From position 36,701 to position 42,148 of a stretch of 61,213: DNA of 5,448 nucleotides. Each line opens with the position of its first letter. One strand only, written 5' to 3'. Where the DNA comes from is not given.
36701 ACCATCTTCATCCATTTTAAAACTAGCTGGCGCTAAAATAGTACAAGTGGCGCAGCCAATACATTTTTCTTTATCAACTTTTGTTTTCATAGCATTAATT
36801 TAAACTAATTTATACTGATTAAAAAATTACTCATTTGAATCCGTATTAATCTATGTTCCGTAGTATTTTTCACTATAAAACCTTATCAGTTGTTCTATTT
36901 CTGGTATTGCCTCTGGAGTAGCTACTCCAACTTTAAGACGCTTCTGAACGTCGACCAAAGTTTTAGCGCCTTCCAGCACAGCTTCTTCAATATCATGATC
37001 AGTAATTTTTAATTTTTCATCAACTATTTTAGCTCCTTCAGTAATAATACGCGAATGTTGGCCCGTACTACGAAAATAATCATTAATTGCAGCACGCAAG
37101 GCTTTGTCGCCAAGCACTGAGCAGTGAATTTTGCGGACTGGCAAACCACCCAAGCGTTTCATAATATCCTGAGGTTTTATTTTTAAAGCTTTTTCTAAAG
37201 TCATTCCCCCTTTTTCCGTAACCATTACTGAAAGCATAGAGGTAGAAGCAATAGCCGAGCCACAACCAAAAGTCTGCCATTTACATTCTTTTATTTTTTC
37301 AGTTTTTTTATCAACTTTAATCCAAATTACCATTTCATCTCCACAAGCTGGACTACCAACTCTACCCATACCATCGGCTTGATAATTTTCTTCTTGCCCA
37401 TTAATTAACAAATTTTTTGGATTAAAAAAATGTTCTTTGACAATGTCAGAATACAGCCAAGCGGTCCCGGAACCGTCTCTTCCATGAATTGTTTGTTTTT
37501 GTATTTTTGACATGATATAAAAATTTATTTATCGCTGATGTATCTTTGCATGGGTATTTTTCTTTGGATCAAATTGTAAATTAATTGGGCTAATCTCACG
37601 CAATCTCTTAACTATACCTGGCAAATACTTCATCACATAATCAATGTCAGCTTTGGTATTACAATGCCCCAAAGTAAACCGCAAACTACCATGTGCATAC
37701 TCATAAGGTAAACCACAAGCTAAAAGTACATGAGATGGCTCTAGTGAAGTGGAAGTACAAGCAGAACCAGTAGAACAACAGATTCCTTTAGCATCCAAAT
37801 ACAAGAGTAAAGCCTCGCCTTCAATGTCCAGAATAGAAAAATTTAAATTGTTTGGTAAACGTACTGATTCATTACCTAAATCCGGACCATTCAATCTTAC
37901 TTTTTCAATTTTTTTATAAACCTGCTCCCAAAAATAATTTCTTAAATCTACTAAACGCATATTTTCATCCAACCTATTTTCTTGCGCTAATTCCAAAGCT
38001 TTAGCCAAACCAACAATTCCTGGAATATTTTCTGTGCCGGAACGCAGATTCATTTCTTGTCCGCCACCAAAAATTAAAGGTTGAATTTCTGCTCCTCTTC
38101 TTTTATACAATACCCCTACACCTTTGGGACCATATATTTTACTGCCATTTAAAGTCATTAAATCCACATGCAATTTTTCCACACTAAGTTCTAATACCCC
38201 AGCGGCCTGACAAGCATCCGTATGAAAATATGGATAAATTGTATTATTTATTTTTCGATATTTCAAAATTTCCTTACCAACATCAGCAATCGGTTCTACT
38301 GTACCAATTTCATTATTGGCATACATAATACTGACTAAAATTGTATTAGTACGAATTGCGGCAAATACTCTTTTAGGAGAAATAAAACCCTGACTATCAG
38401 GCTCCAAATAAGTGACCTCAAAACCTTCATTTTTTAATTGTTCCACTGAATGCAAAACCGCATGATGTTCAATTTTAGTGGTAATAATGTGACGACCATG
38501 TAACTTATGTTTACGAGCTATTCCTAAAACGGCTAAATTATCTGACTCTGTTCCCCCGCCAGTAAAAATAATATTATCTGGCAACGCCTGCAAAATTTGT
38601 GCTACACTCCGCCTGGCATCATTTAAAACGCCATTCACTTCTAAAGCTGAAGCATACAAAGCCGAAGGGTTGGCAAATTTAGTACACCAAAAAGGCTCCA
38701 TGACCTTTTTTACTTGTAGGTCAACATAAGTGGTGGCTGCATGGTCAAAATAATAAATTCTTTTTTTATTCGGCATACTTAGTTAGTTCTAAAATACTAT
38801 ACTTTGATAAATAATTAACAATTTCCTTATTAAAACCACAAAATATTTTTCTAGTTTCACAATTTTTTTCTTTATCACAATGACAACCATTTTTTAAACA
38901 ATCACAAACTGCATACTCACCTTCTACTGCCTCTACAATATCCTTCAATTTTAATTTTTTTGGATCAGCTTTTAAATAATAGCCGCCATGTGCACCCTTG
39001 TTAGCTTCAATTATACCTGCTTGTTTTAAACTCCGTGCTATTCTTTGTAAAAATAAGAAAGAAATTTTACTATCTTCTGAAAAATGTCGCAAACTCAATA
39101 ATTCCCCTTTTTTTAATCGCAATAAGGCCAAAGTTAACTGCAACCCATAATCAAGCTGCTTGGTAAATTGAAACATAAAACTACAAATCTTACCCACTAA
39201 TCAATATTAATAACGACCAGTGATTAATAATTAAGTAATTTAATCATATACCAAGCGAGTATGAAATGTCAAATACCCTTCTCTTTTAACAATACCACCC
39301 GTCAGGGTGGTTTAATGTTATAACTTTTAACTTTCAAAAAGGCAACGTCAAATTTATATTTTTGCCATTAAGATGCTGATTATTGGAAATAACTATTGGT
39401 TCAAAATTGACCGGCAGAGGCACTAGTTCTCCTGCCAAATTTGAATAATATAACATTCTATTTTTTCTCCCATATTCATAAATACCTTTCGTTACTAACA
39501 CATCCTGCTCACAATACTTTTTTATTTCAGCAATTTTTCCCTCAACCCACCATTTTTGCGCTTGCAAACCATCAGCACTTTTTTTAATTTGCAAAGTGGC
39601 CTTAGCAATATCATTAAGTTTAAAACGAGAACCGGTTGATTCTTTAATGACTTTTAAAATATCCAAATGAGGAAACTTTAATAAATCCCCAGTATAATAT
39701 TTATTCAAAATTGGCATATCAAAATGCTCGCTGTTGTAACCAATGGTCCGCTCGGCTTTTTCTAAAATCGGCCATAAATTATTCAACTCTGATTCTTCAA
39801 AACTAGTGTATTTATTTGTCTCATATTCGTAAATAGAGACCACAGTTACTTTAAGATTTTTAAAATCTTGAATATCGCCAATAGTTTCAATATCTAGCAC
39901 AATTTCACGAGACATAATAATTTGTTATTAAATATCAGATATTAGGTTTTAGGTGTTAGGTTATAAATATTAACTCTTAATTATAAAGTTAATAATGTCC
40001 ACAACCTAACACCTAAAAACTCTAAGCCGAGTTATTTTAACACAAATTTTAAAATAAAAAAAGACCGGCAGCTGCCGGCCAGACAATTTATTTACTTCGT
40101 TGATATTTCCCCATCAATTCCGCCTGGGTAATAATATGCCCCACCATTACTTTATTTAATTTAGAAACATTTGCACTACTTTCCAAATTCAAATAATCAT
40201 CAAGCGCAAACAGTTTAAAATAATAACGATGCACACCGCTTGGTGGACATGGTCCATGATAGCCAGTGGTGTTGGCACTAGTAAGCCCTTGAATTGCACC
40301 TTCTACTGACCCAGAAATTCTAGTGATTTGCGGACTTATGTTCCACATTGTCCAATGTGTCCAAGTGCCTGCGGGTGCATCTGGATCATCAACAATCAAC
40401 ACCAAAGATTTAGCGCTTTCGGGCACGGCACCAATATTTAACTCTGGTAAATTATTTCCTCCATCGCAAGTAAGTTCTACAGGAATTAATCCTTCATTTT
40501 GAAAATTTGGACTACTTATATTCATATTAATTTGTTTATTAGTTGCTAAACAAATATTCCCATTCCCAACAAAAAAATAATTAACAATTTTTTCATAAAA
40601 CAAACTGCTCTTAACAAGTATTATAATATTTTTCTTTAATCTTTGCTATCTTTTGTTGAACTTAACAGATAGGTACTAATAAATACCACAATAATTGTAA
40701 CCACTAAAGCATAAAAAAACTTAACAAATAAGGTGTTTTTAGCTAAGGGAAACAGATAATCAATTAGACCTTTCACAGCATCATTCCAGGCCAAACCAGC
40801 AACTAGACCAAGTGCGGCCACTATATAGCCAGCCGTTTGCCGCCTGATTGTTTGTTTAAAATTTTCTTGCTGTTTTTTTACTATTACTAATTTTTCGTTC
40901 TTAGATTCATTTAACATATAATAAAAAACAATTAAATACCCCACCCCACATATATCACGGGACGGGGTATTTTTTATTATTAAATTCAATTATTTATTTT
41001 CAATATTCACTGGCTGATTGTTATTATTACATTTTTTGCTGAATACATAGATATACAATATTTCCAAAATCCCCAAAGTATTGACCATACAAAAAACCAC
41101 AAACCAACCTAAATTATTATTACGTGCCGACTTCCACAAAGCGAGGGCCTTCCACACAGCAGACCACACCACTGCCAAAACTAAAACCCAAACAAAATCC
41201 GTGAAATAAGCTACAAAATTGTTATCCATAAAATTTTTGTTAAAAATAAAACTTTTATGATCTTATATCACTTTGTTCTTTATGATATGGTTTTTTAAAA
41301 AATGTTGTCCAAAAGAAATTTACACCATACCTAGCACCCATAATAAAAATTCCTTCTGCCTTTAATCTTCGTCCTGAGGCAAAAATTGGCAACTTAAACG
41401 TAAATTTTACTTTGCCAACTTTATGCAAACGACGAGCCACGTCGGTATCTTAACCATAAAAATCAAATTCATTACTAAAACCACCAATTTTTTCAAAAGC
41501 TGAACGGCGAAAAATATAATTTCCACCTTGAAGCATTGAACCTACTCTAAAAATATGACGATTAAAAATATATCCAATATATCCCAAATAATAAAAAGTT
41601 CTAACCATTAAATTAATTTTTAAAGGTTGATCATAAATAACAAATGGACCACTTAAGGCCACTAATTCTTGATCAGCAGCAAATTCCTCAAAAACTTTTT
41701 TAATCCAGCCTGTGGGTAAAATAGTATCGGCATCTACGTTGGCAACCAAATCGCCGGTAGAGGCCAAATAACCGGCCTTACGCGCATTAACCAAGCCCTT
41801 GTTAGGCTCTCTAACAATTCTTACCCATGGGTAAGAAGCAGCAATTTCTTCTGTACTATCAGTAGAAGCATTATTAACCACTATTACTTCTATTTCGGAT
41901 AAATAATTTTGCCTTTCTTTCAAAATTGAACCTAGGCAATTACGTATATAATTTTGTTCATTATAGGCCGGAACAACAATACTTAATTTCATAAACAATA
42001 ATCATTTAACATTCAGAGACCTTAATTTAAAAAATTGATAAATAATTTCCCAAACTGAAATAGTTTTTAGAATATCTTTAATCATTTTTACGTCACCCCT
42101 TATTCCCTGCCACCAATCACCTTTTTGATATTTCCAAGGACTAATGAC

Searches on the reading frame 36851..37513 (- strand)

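Call 69: search_protein_families(library=pfam, proteins=[window:36851-37513:-], max_evalue=0.001)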
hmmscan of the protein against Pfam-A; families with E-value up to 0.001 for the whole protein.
window:36851-37513:- (220 aa): 2 families
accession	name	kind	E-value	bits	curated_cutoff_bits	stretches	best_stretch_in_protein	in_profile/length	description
PF01592.21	NifU_N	-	2.4e-39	134.8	22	1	21-150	2-124/127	NifU-like N terminal domain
PF04324.20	Fer2_BFD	-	0.00081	20.1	26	0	169-196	7-34/50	BFD-like [2Fe-2S] binding domain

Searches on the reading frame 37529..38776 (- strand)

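Call 69: search_protein_families(library=pfam, proteins=[window:37529-38776:-], max_evalue=0.001)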
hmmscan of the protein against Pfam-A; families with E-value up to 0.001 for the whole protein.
window:37529-38776:- (415 aa): 1 family
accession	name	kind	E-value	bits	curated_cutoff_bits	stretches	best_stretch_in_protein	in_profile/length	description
PF00266.25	Aminotran_5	-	3.6e-68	230.7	21.5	1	9-381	2-371/371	Aminotransferase class-V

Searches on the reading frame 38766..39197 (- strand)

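Call 69: search_protein_families(library=pfam, proteins=[window:38766-39197:-], max_evalue=0.001)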
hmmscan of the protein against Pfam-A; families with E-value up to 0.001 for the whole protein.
window:38766-39197:- (143 aa): 1 family
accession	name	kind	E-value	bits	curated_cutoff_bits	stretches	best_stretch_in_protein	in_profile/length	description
PF02082.26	Rrf2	-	6.6e-29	101.2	30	1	12-139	2-130/132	Iron-dependent Transcriptional regulator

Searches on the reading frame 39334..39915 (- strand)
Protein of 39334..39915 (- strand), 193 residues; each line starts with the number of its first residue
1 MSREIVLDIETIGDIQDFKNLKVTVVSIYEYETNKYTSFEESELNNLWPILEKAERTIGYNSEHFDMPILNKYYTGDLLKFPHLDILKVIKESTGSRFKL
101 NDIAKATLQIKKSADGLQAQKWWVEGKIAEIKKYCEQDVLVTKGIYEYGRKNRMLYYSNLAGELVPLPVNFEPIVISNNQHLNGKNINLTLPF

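Call 69: search_protein_families(library=pfam, proteins=[window:39334-39915:-], max_evalue=0.001)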
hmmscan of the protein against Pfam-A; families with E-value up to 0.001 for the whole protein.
window:39334-39915:- (193 aa): 3 families
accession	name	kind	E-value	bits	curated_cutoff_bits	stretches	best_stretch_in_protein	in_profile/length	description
PF13482.12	RNase_H_2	-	2e-13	51.1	22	1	7-147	3-162/165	RNase_H superfamily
PF10108.15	DNA_pol_B_exo2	-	6.6e-11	42.7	24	1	83-146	105-170/213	Predicted 3'-5' exonuclease related to the exonuclease domain of PolB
PF01612.26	DNA_pol_A_exo1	-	0.00015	22.1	23.6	1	4-147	22-166/173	3'-5' exonuclease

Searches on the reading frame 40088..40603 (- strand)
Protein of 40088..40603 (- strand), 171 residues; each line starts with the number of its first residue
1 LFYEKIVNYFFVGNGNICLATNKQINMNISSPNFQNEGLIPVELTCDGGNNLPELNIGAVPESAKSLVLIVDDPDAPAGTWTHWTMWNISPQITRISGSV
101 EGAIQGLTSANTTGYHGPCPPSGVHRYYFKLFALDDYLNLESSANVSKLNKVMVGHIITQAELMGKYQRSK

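Call 69: search_protein_families(library=pfam, proteins=[window:40088-40603:-], max_evalue=0.001)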
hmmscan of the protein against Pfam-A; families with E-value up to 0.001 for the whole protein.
window:40088-40603:- (171 aa): 1 family
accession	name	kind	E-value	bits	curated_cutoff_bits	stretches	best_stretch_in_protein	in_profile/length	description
PF01161.25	PBP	-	9.6e-35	120.3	24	1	40-167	2-135/135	Phosphatidylethanolamine-binding protein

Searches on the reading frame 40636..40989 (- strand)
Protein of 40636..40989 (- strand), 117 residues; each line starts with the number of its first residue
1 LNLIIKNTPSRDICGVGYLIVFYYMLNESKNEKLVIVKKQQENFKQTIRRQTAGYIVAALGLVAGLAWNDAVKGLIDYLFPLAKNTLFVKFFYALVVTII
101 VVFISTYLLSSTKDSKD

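Call 88: search_protein_families(library=pfam, proteins=[window:40636-40989:-], max_evalue=0.0001)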
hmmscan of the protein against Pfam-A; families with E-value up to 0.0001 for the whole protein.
window:40636-40989:- (117 aa): 1 family
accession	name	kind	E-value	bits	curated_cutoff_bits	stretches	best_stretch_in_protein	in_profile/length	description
PF18898.5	DUF5654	-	3.2e-17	62.7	23.8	1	45-107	2-63/71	Family of unknown function (DUF5654)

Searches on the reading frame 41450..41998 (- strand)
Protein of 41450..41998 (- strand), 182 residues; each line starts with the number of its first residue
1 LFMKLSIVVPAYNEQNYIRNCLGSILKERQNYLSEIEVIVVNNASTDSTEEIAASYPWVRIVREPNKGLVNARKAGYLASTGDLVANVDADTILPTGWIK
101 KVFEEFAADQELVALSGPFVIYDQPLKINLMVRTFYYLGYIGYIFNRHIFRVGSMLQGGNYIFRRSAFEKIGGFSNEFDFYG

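Call 88: search_protein_families(library=pfam, proteins=[window:41450-41998:-], max_evalue=0.0001)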
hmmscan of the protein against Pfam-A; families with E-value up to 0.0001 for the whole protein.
window:41450-41998:- (182 aa): 4 families
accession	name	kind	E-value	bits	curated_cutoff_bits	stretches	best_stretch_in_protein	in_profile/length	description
PF00535.33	Glycos_transf_2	-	1.8e-33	116.3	23.3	1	6-172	1-168/168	Glycosyl transferase family 2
PF13641.12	Glyco_tranf_2_3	-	1.5e-11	45.2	27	1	5-175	3-178/230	Glycosyltransferase like family 2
PF10111.15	Glyco_tranf_2_2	-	1.8e-05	24.8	27.3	0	6-94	1-94/276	Glycosyltransferase like family 2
PF13632.12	Glyco_trans_2_3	-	9.2e-05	22.8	27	0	86-177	3-92/198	Glycosyl transferase family group 2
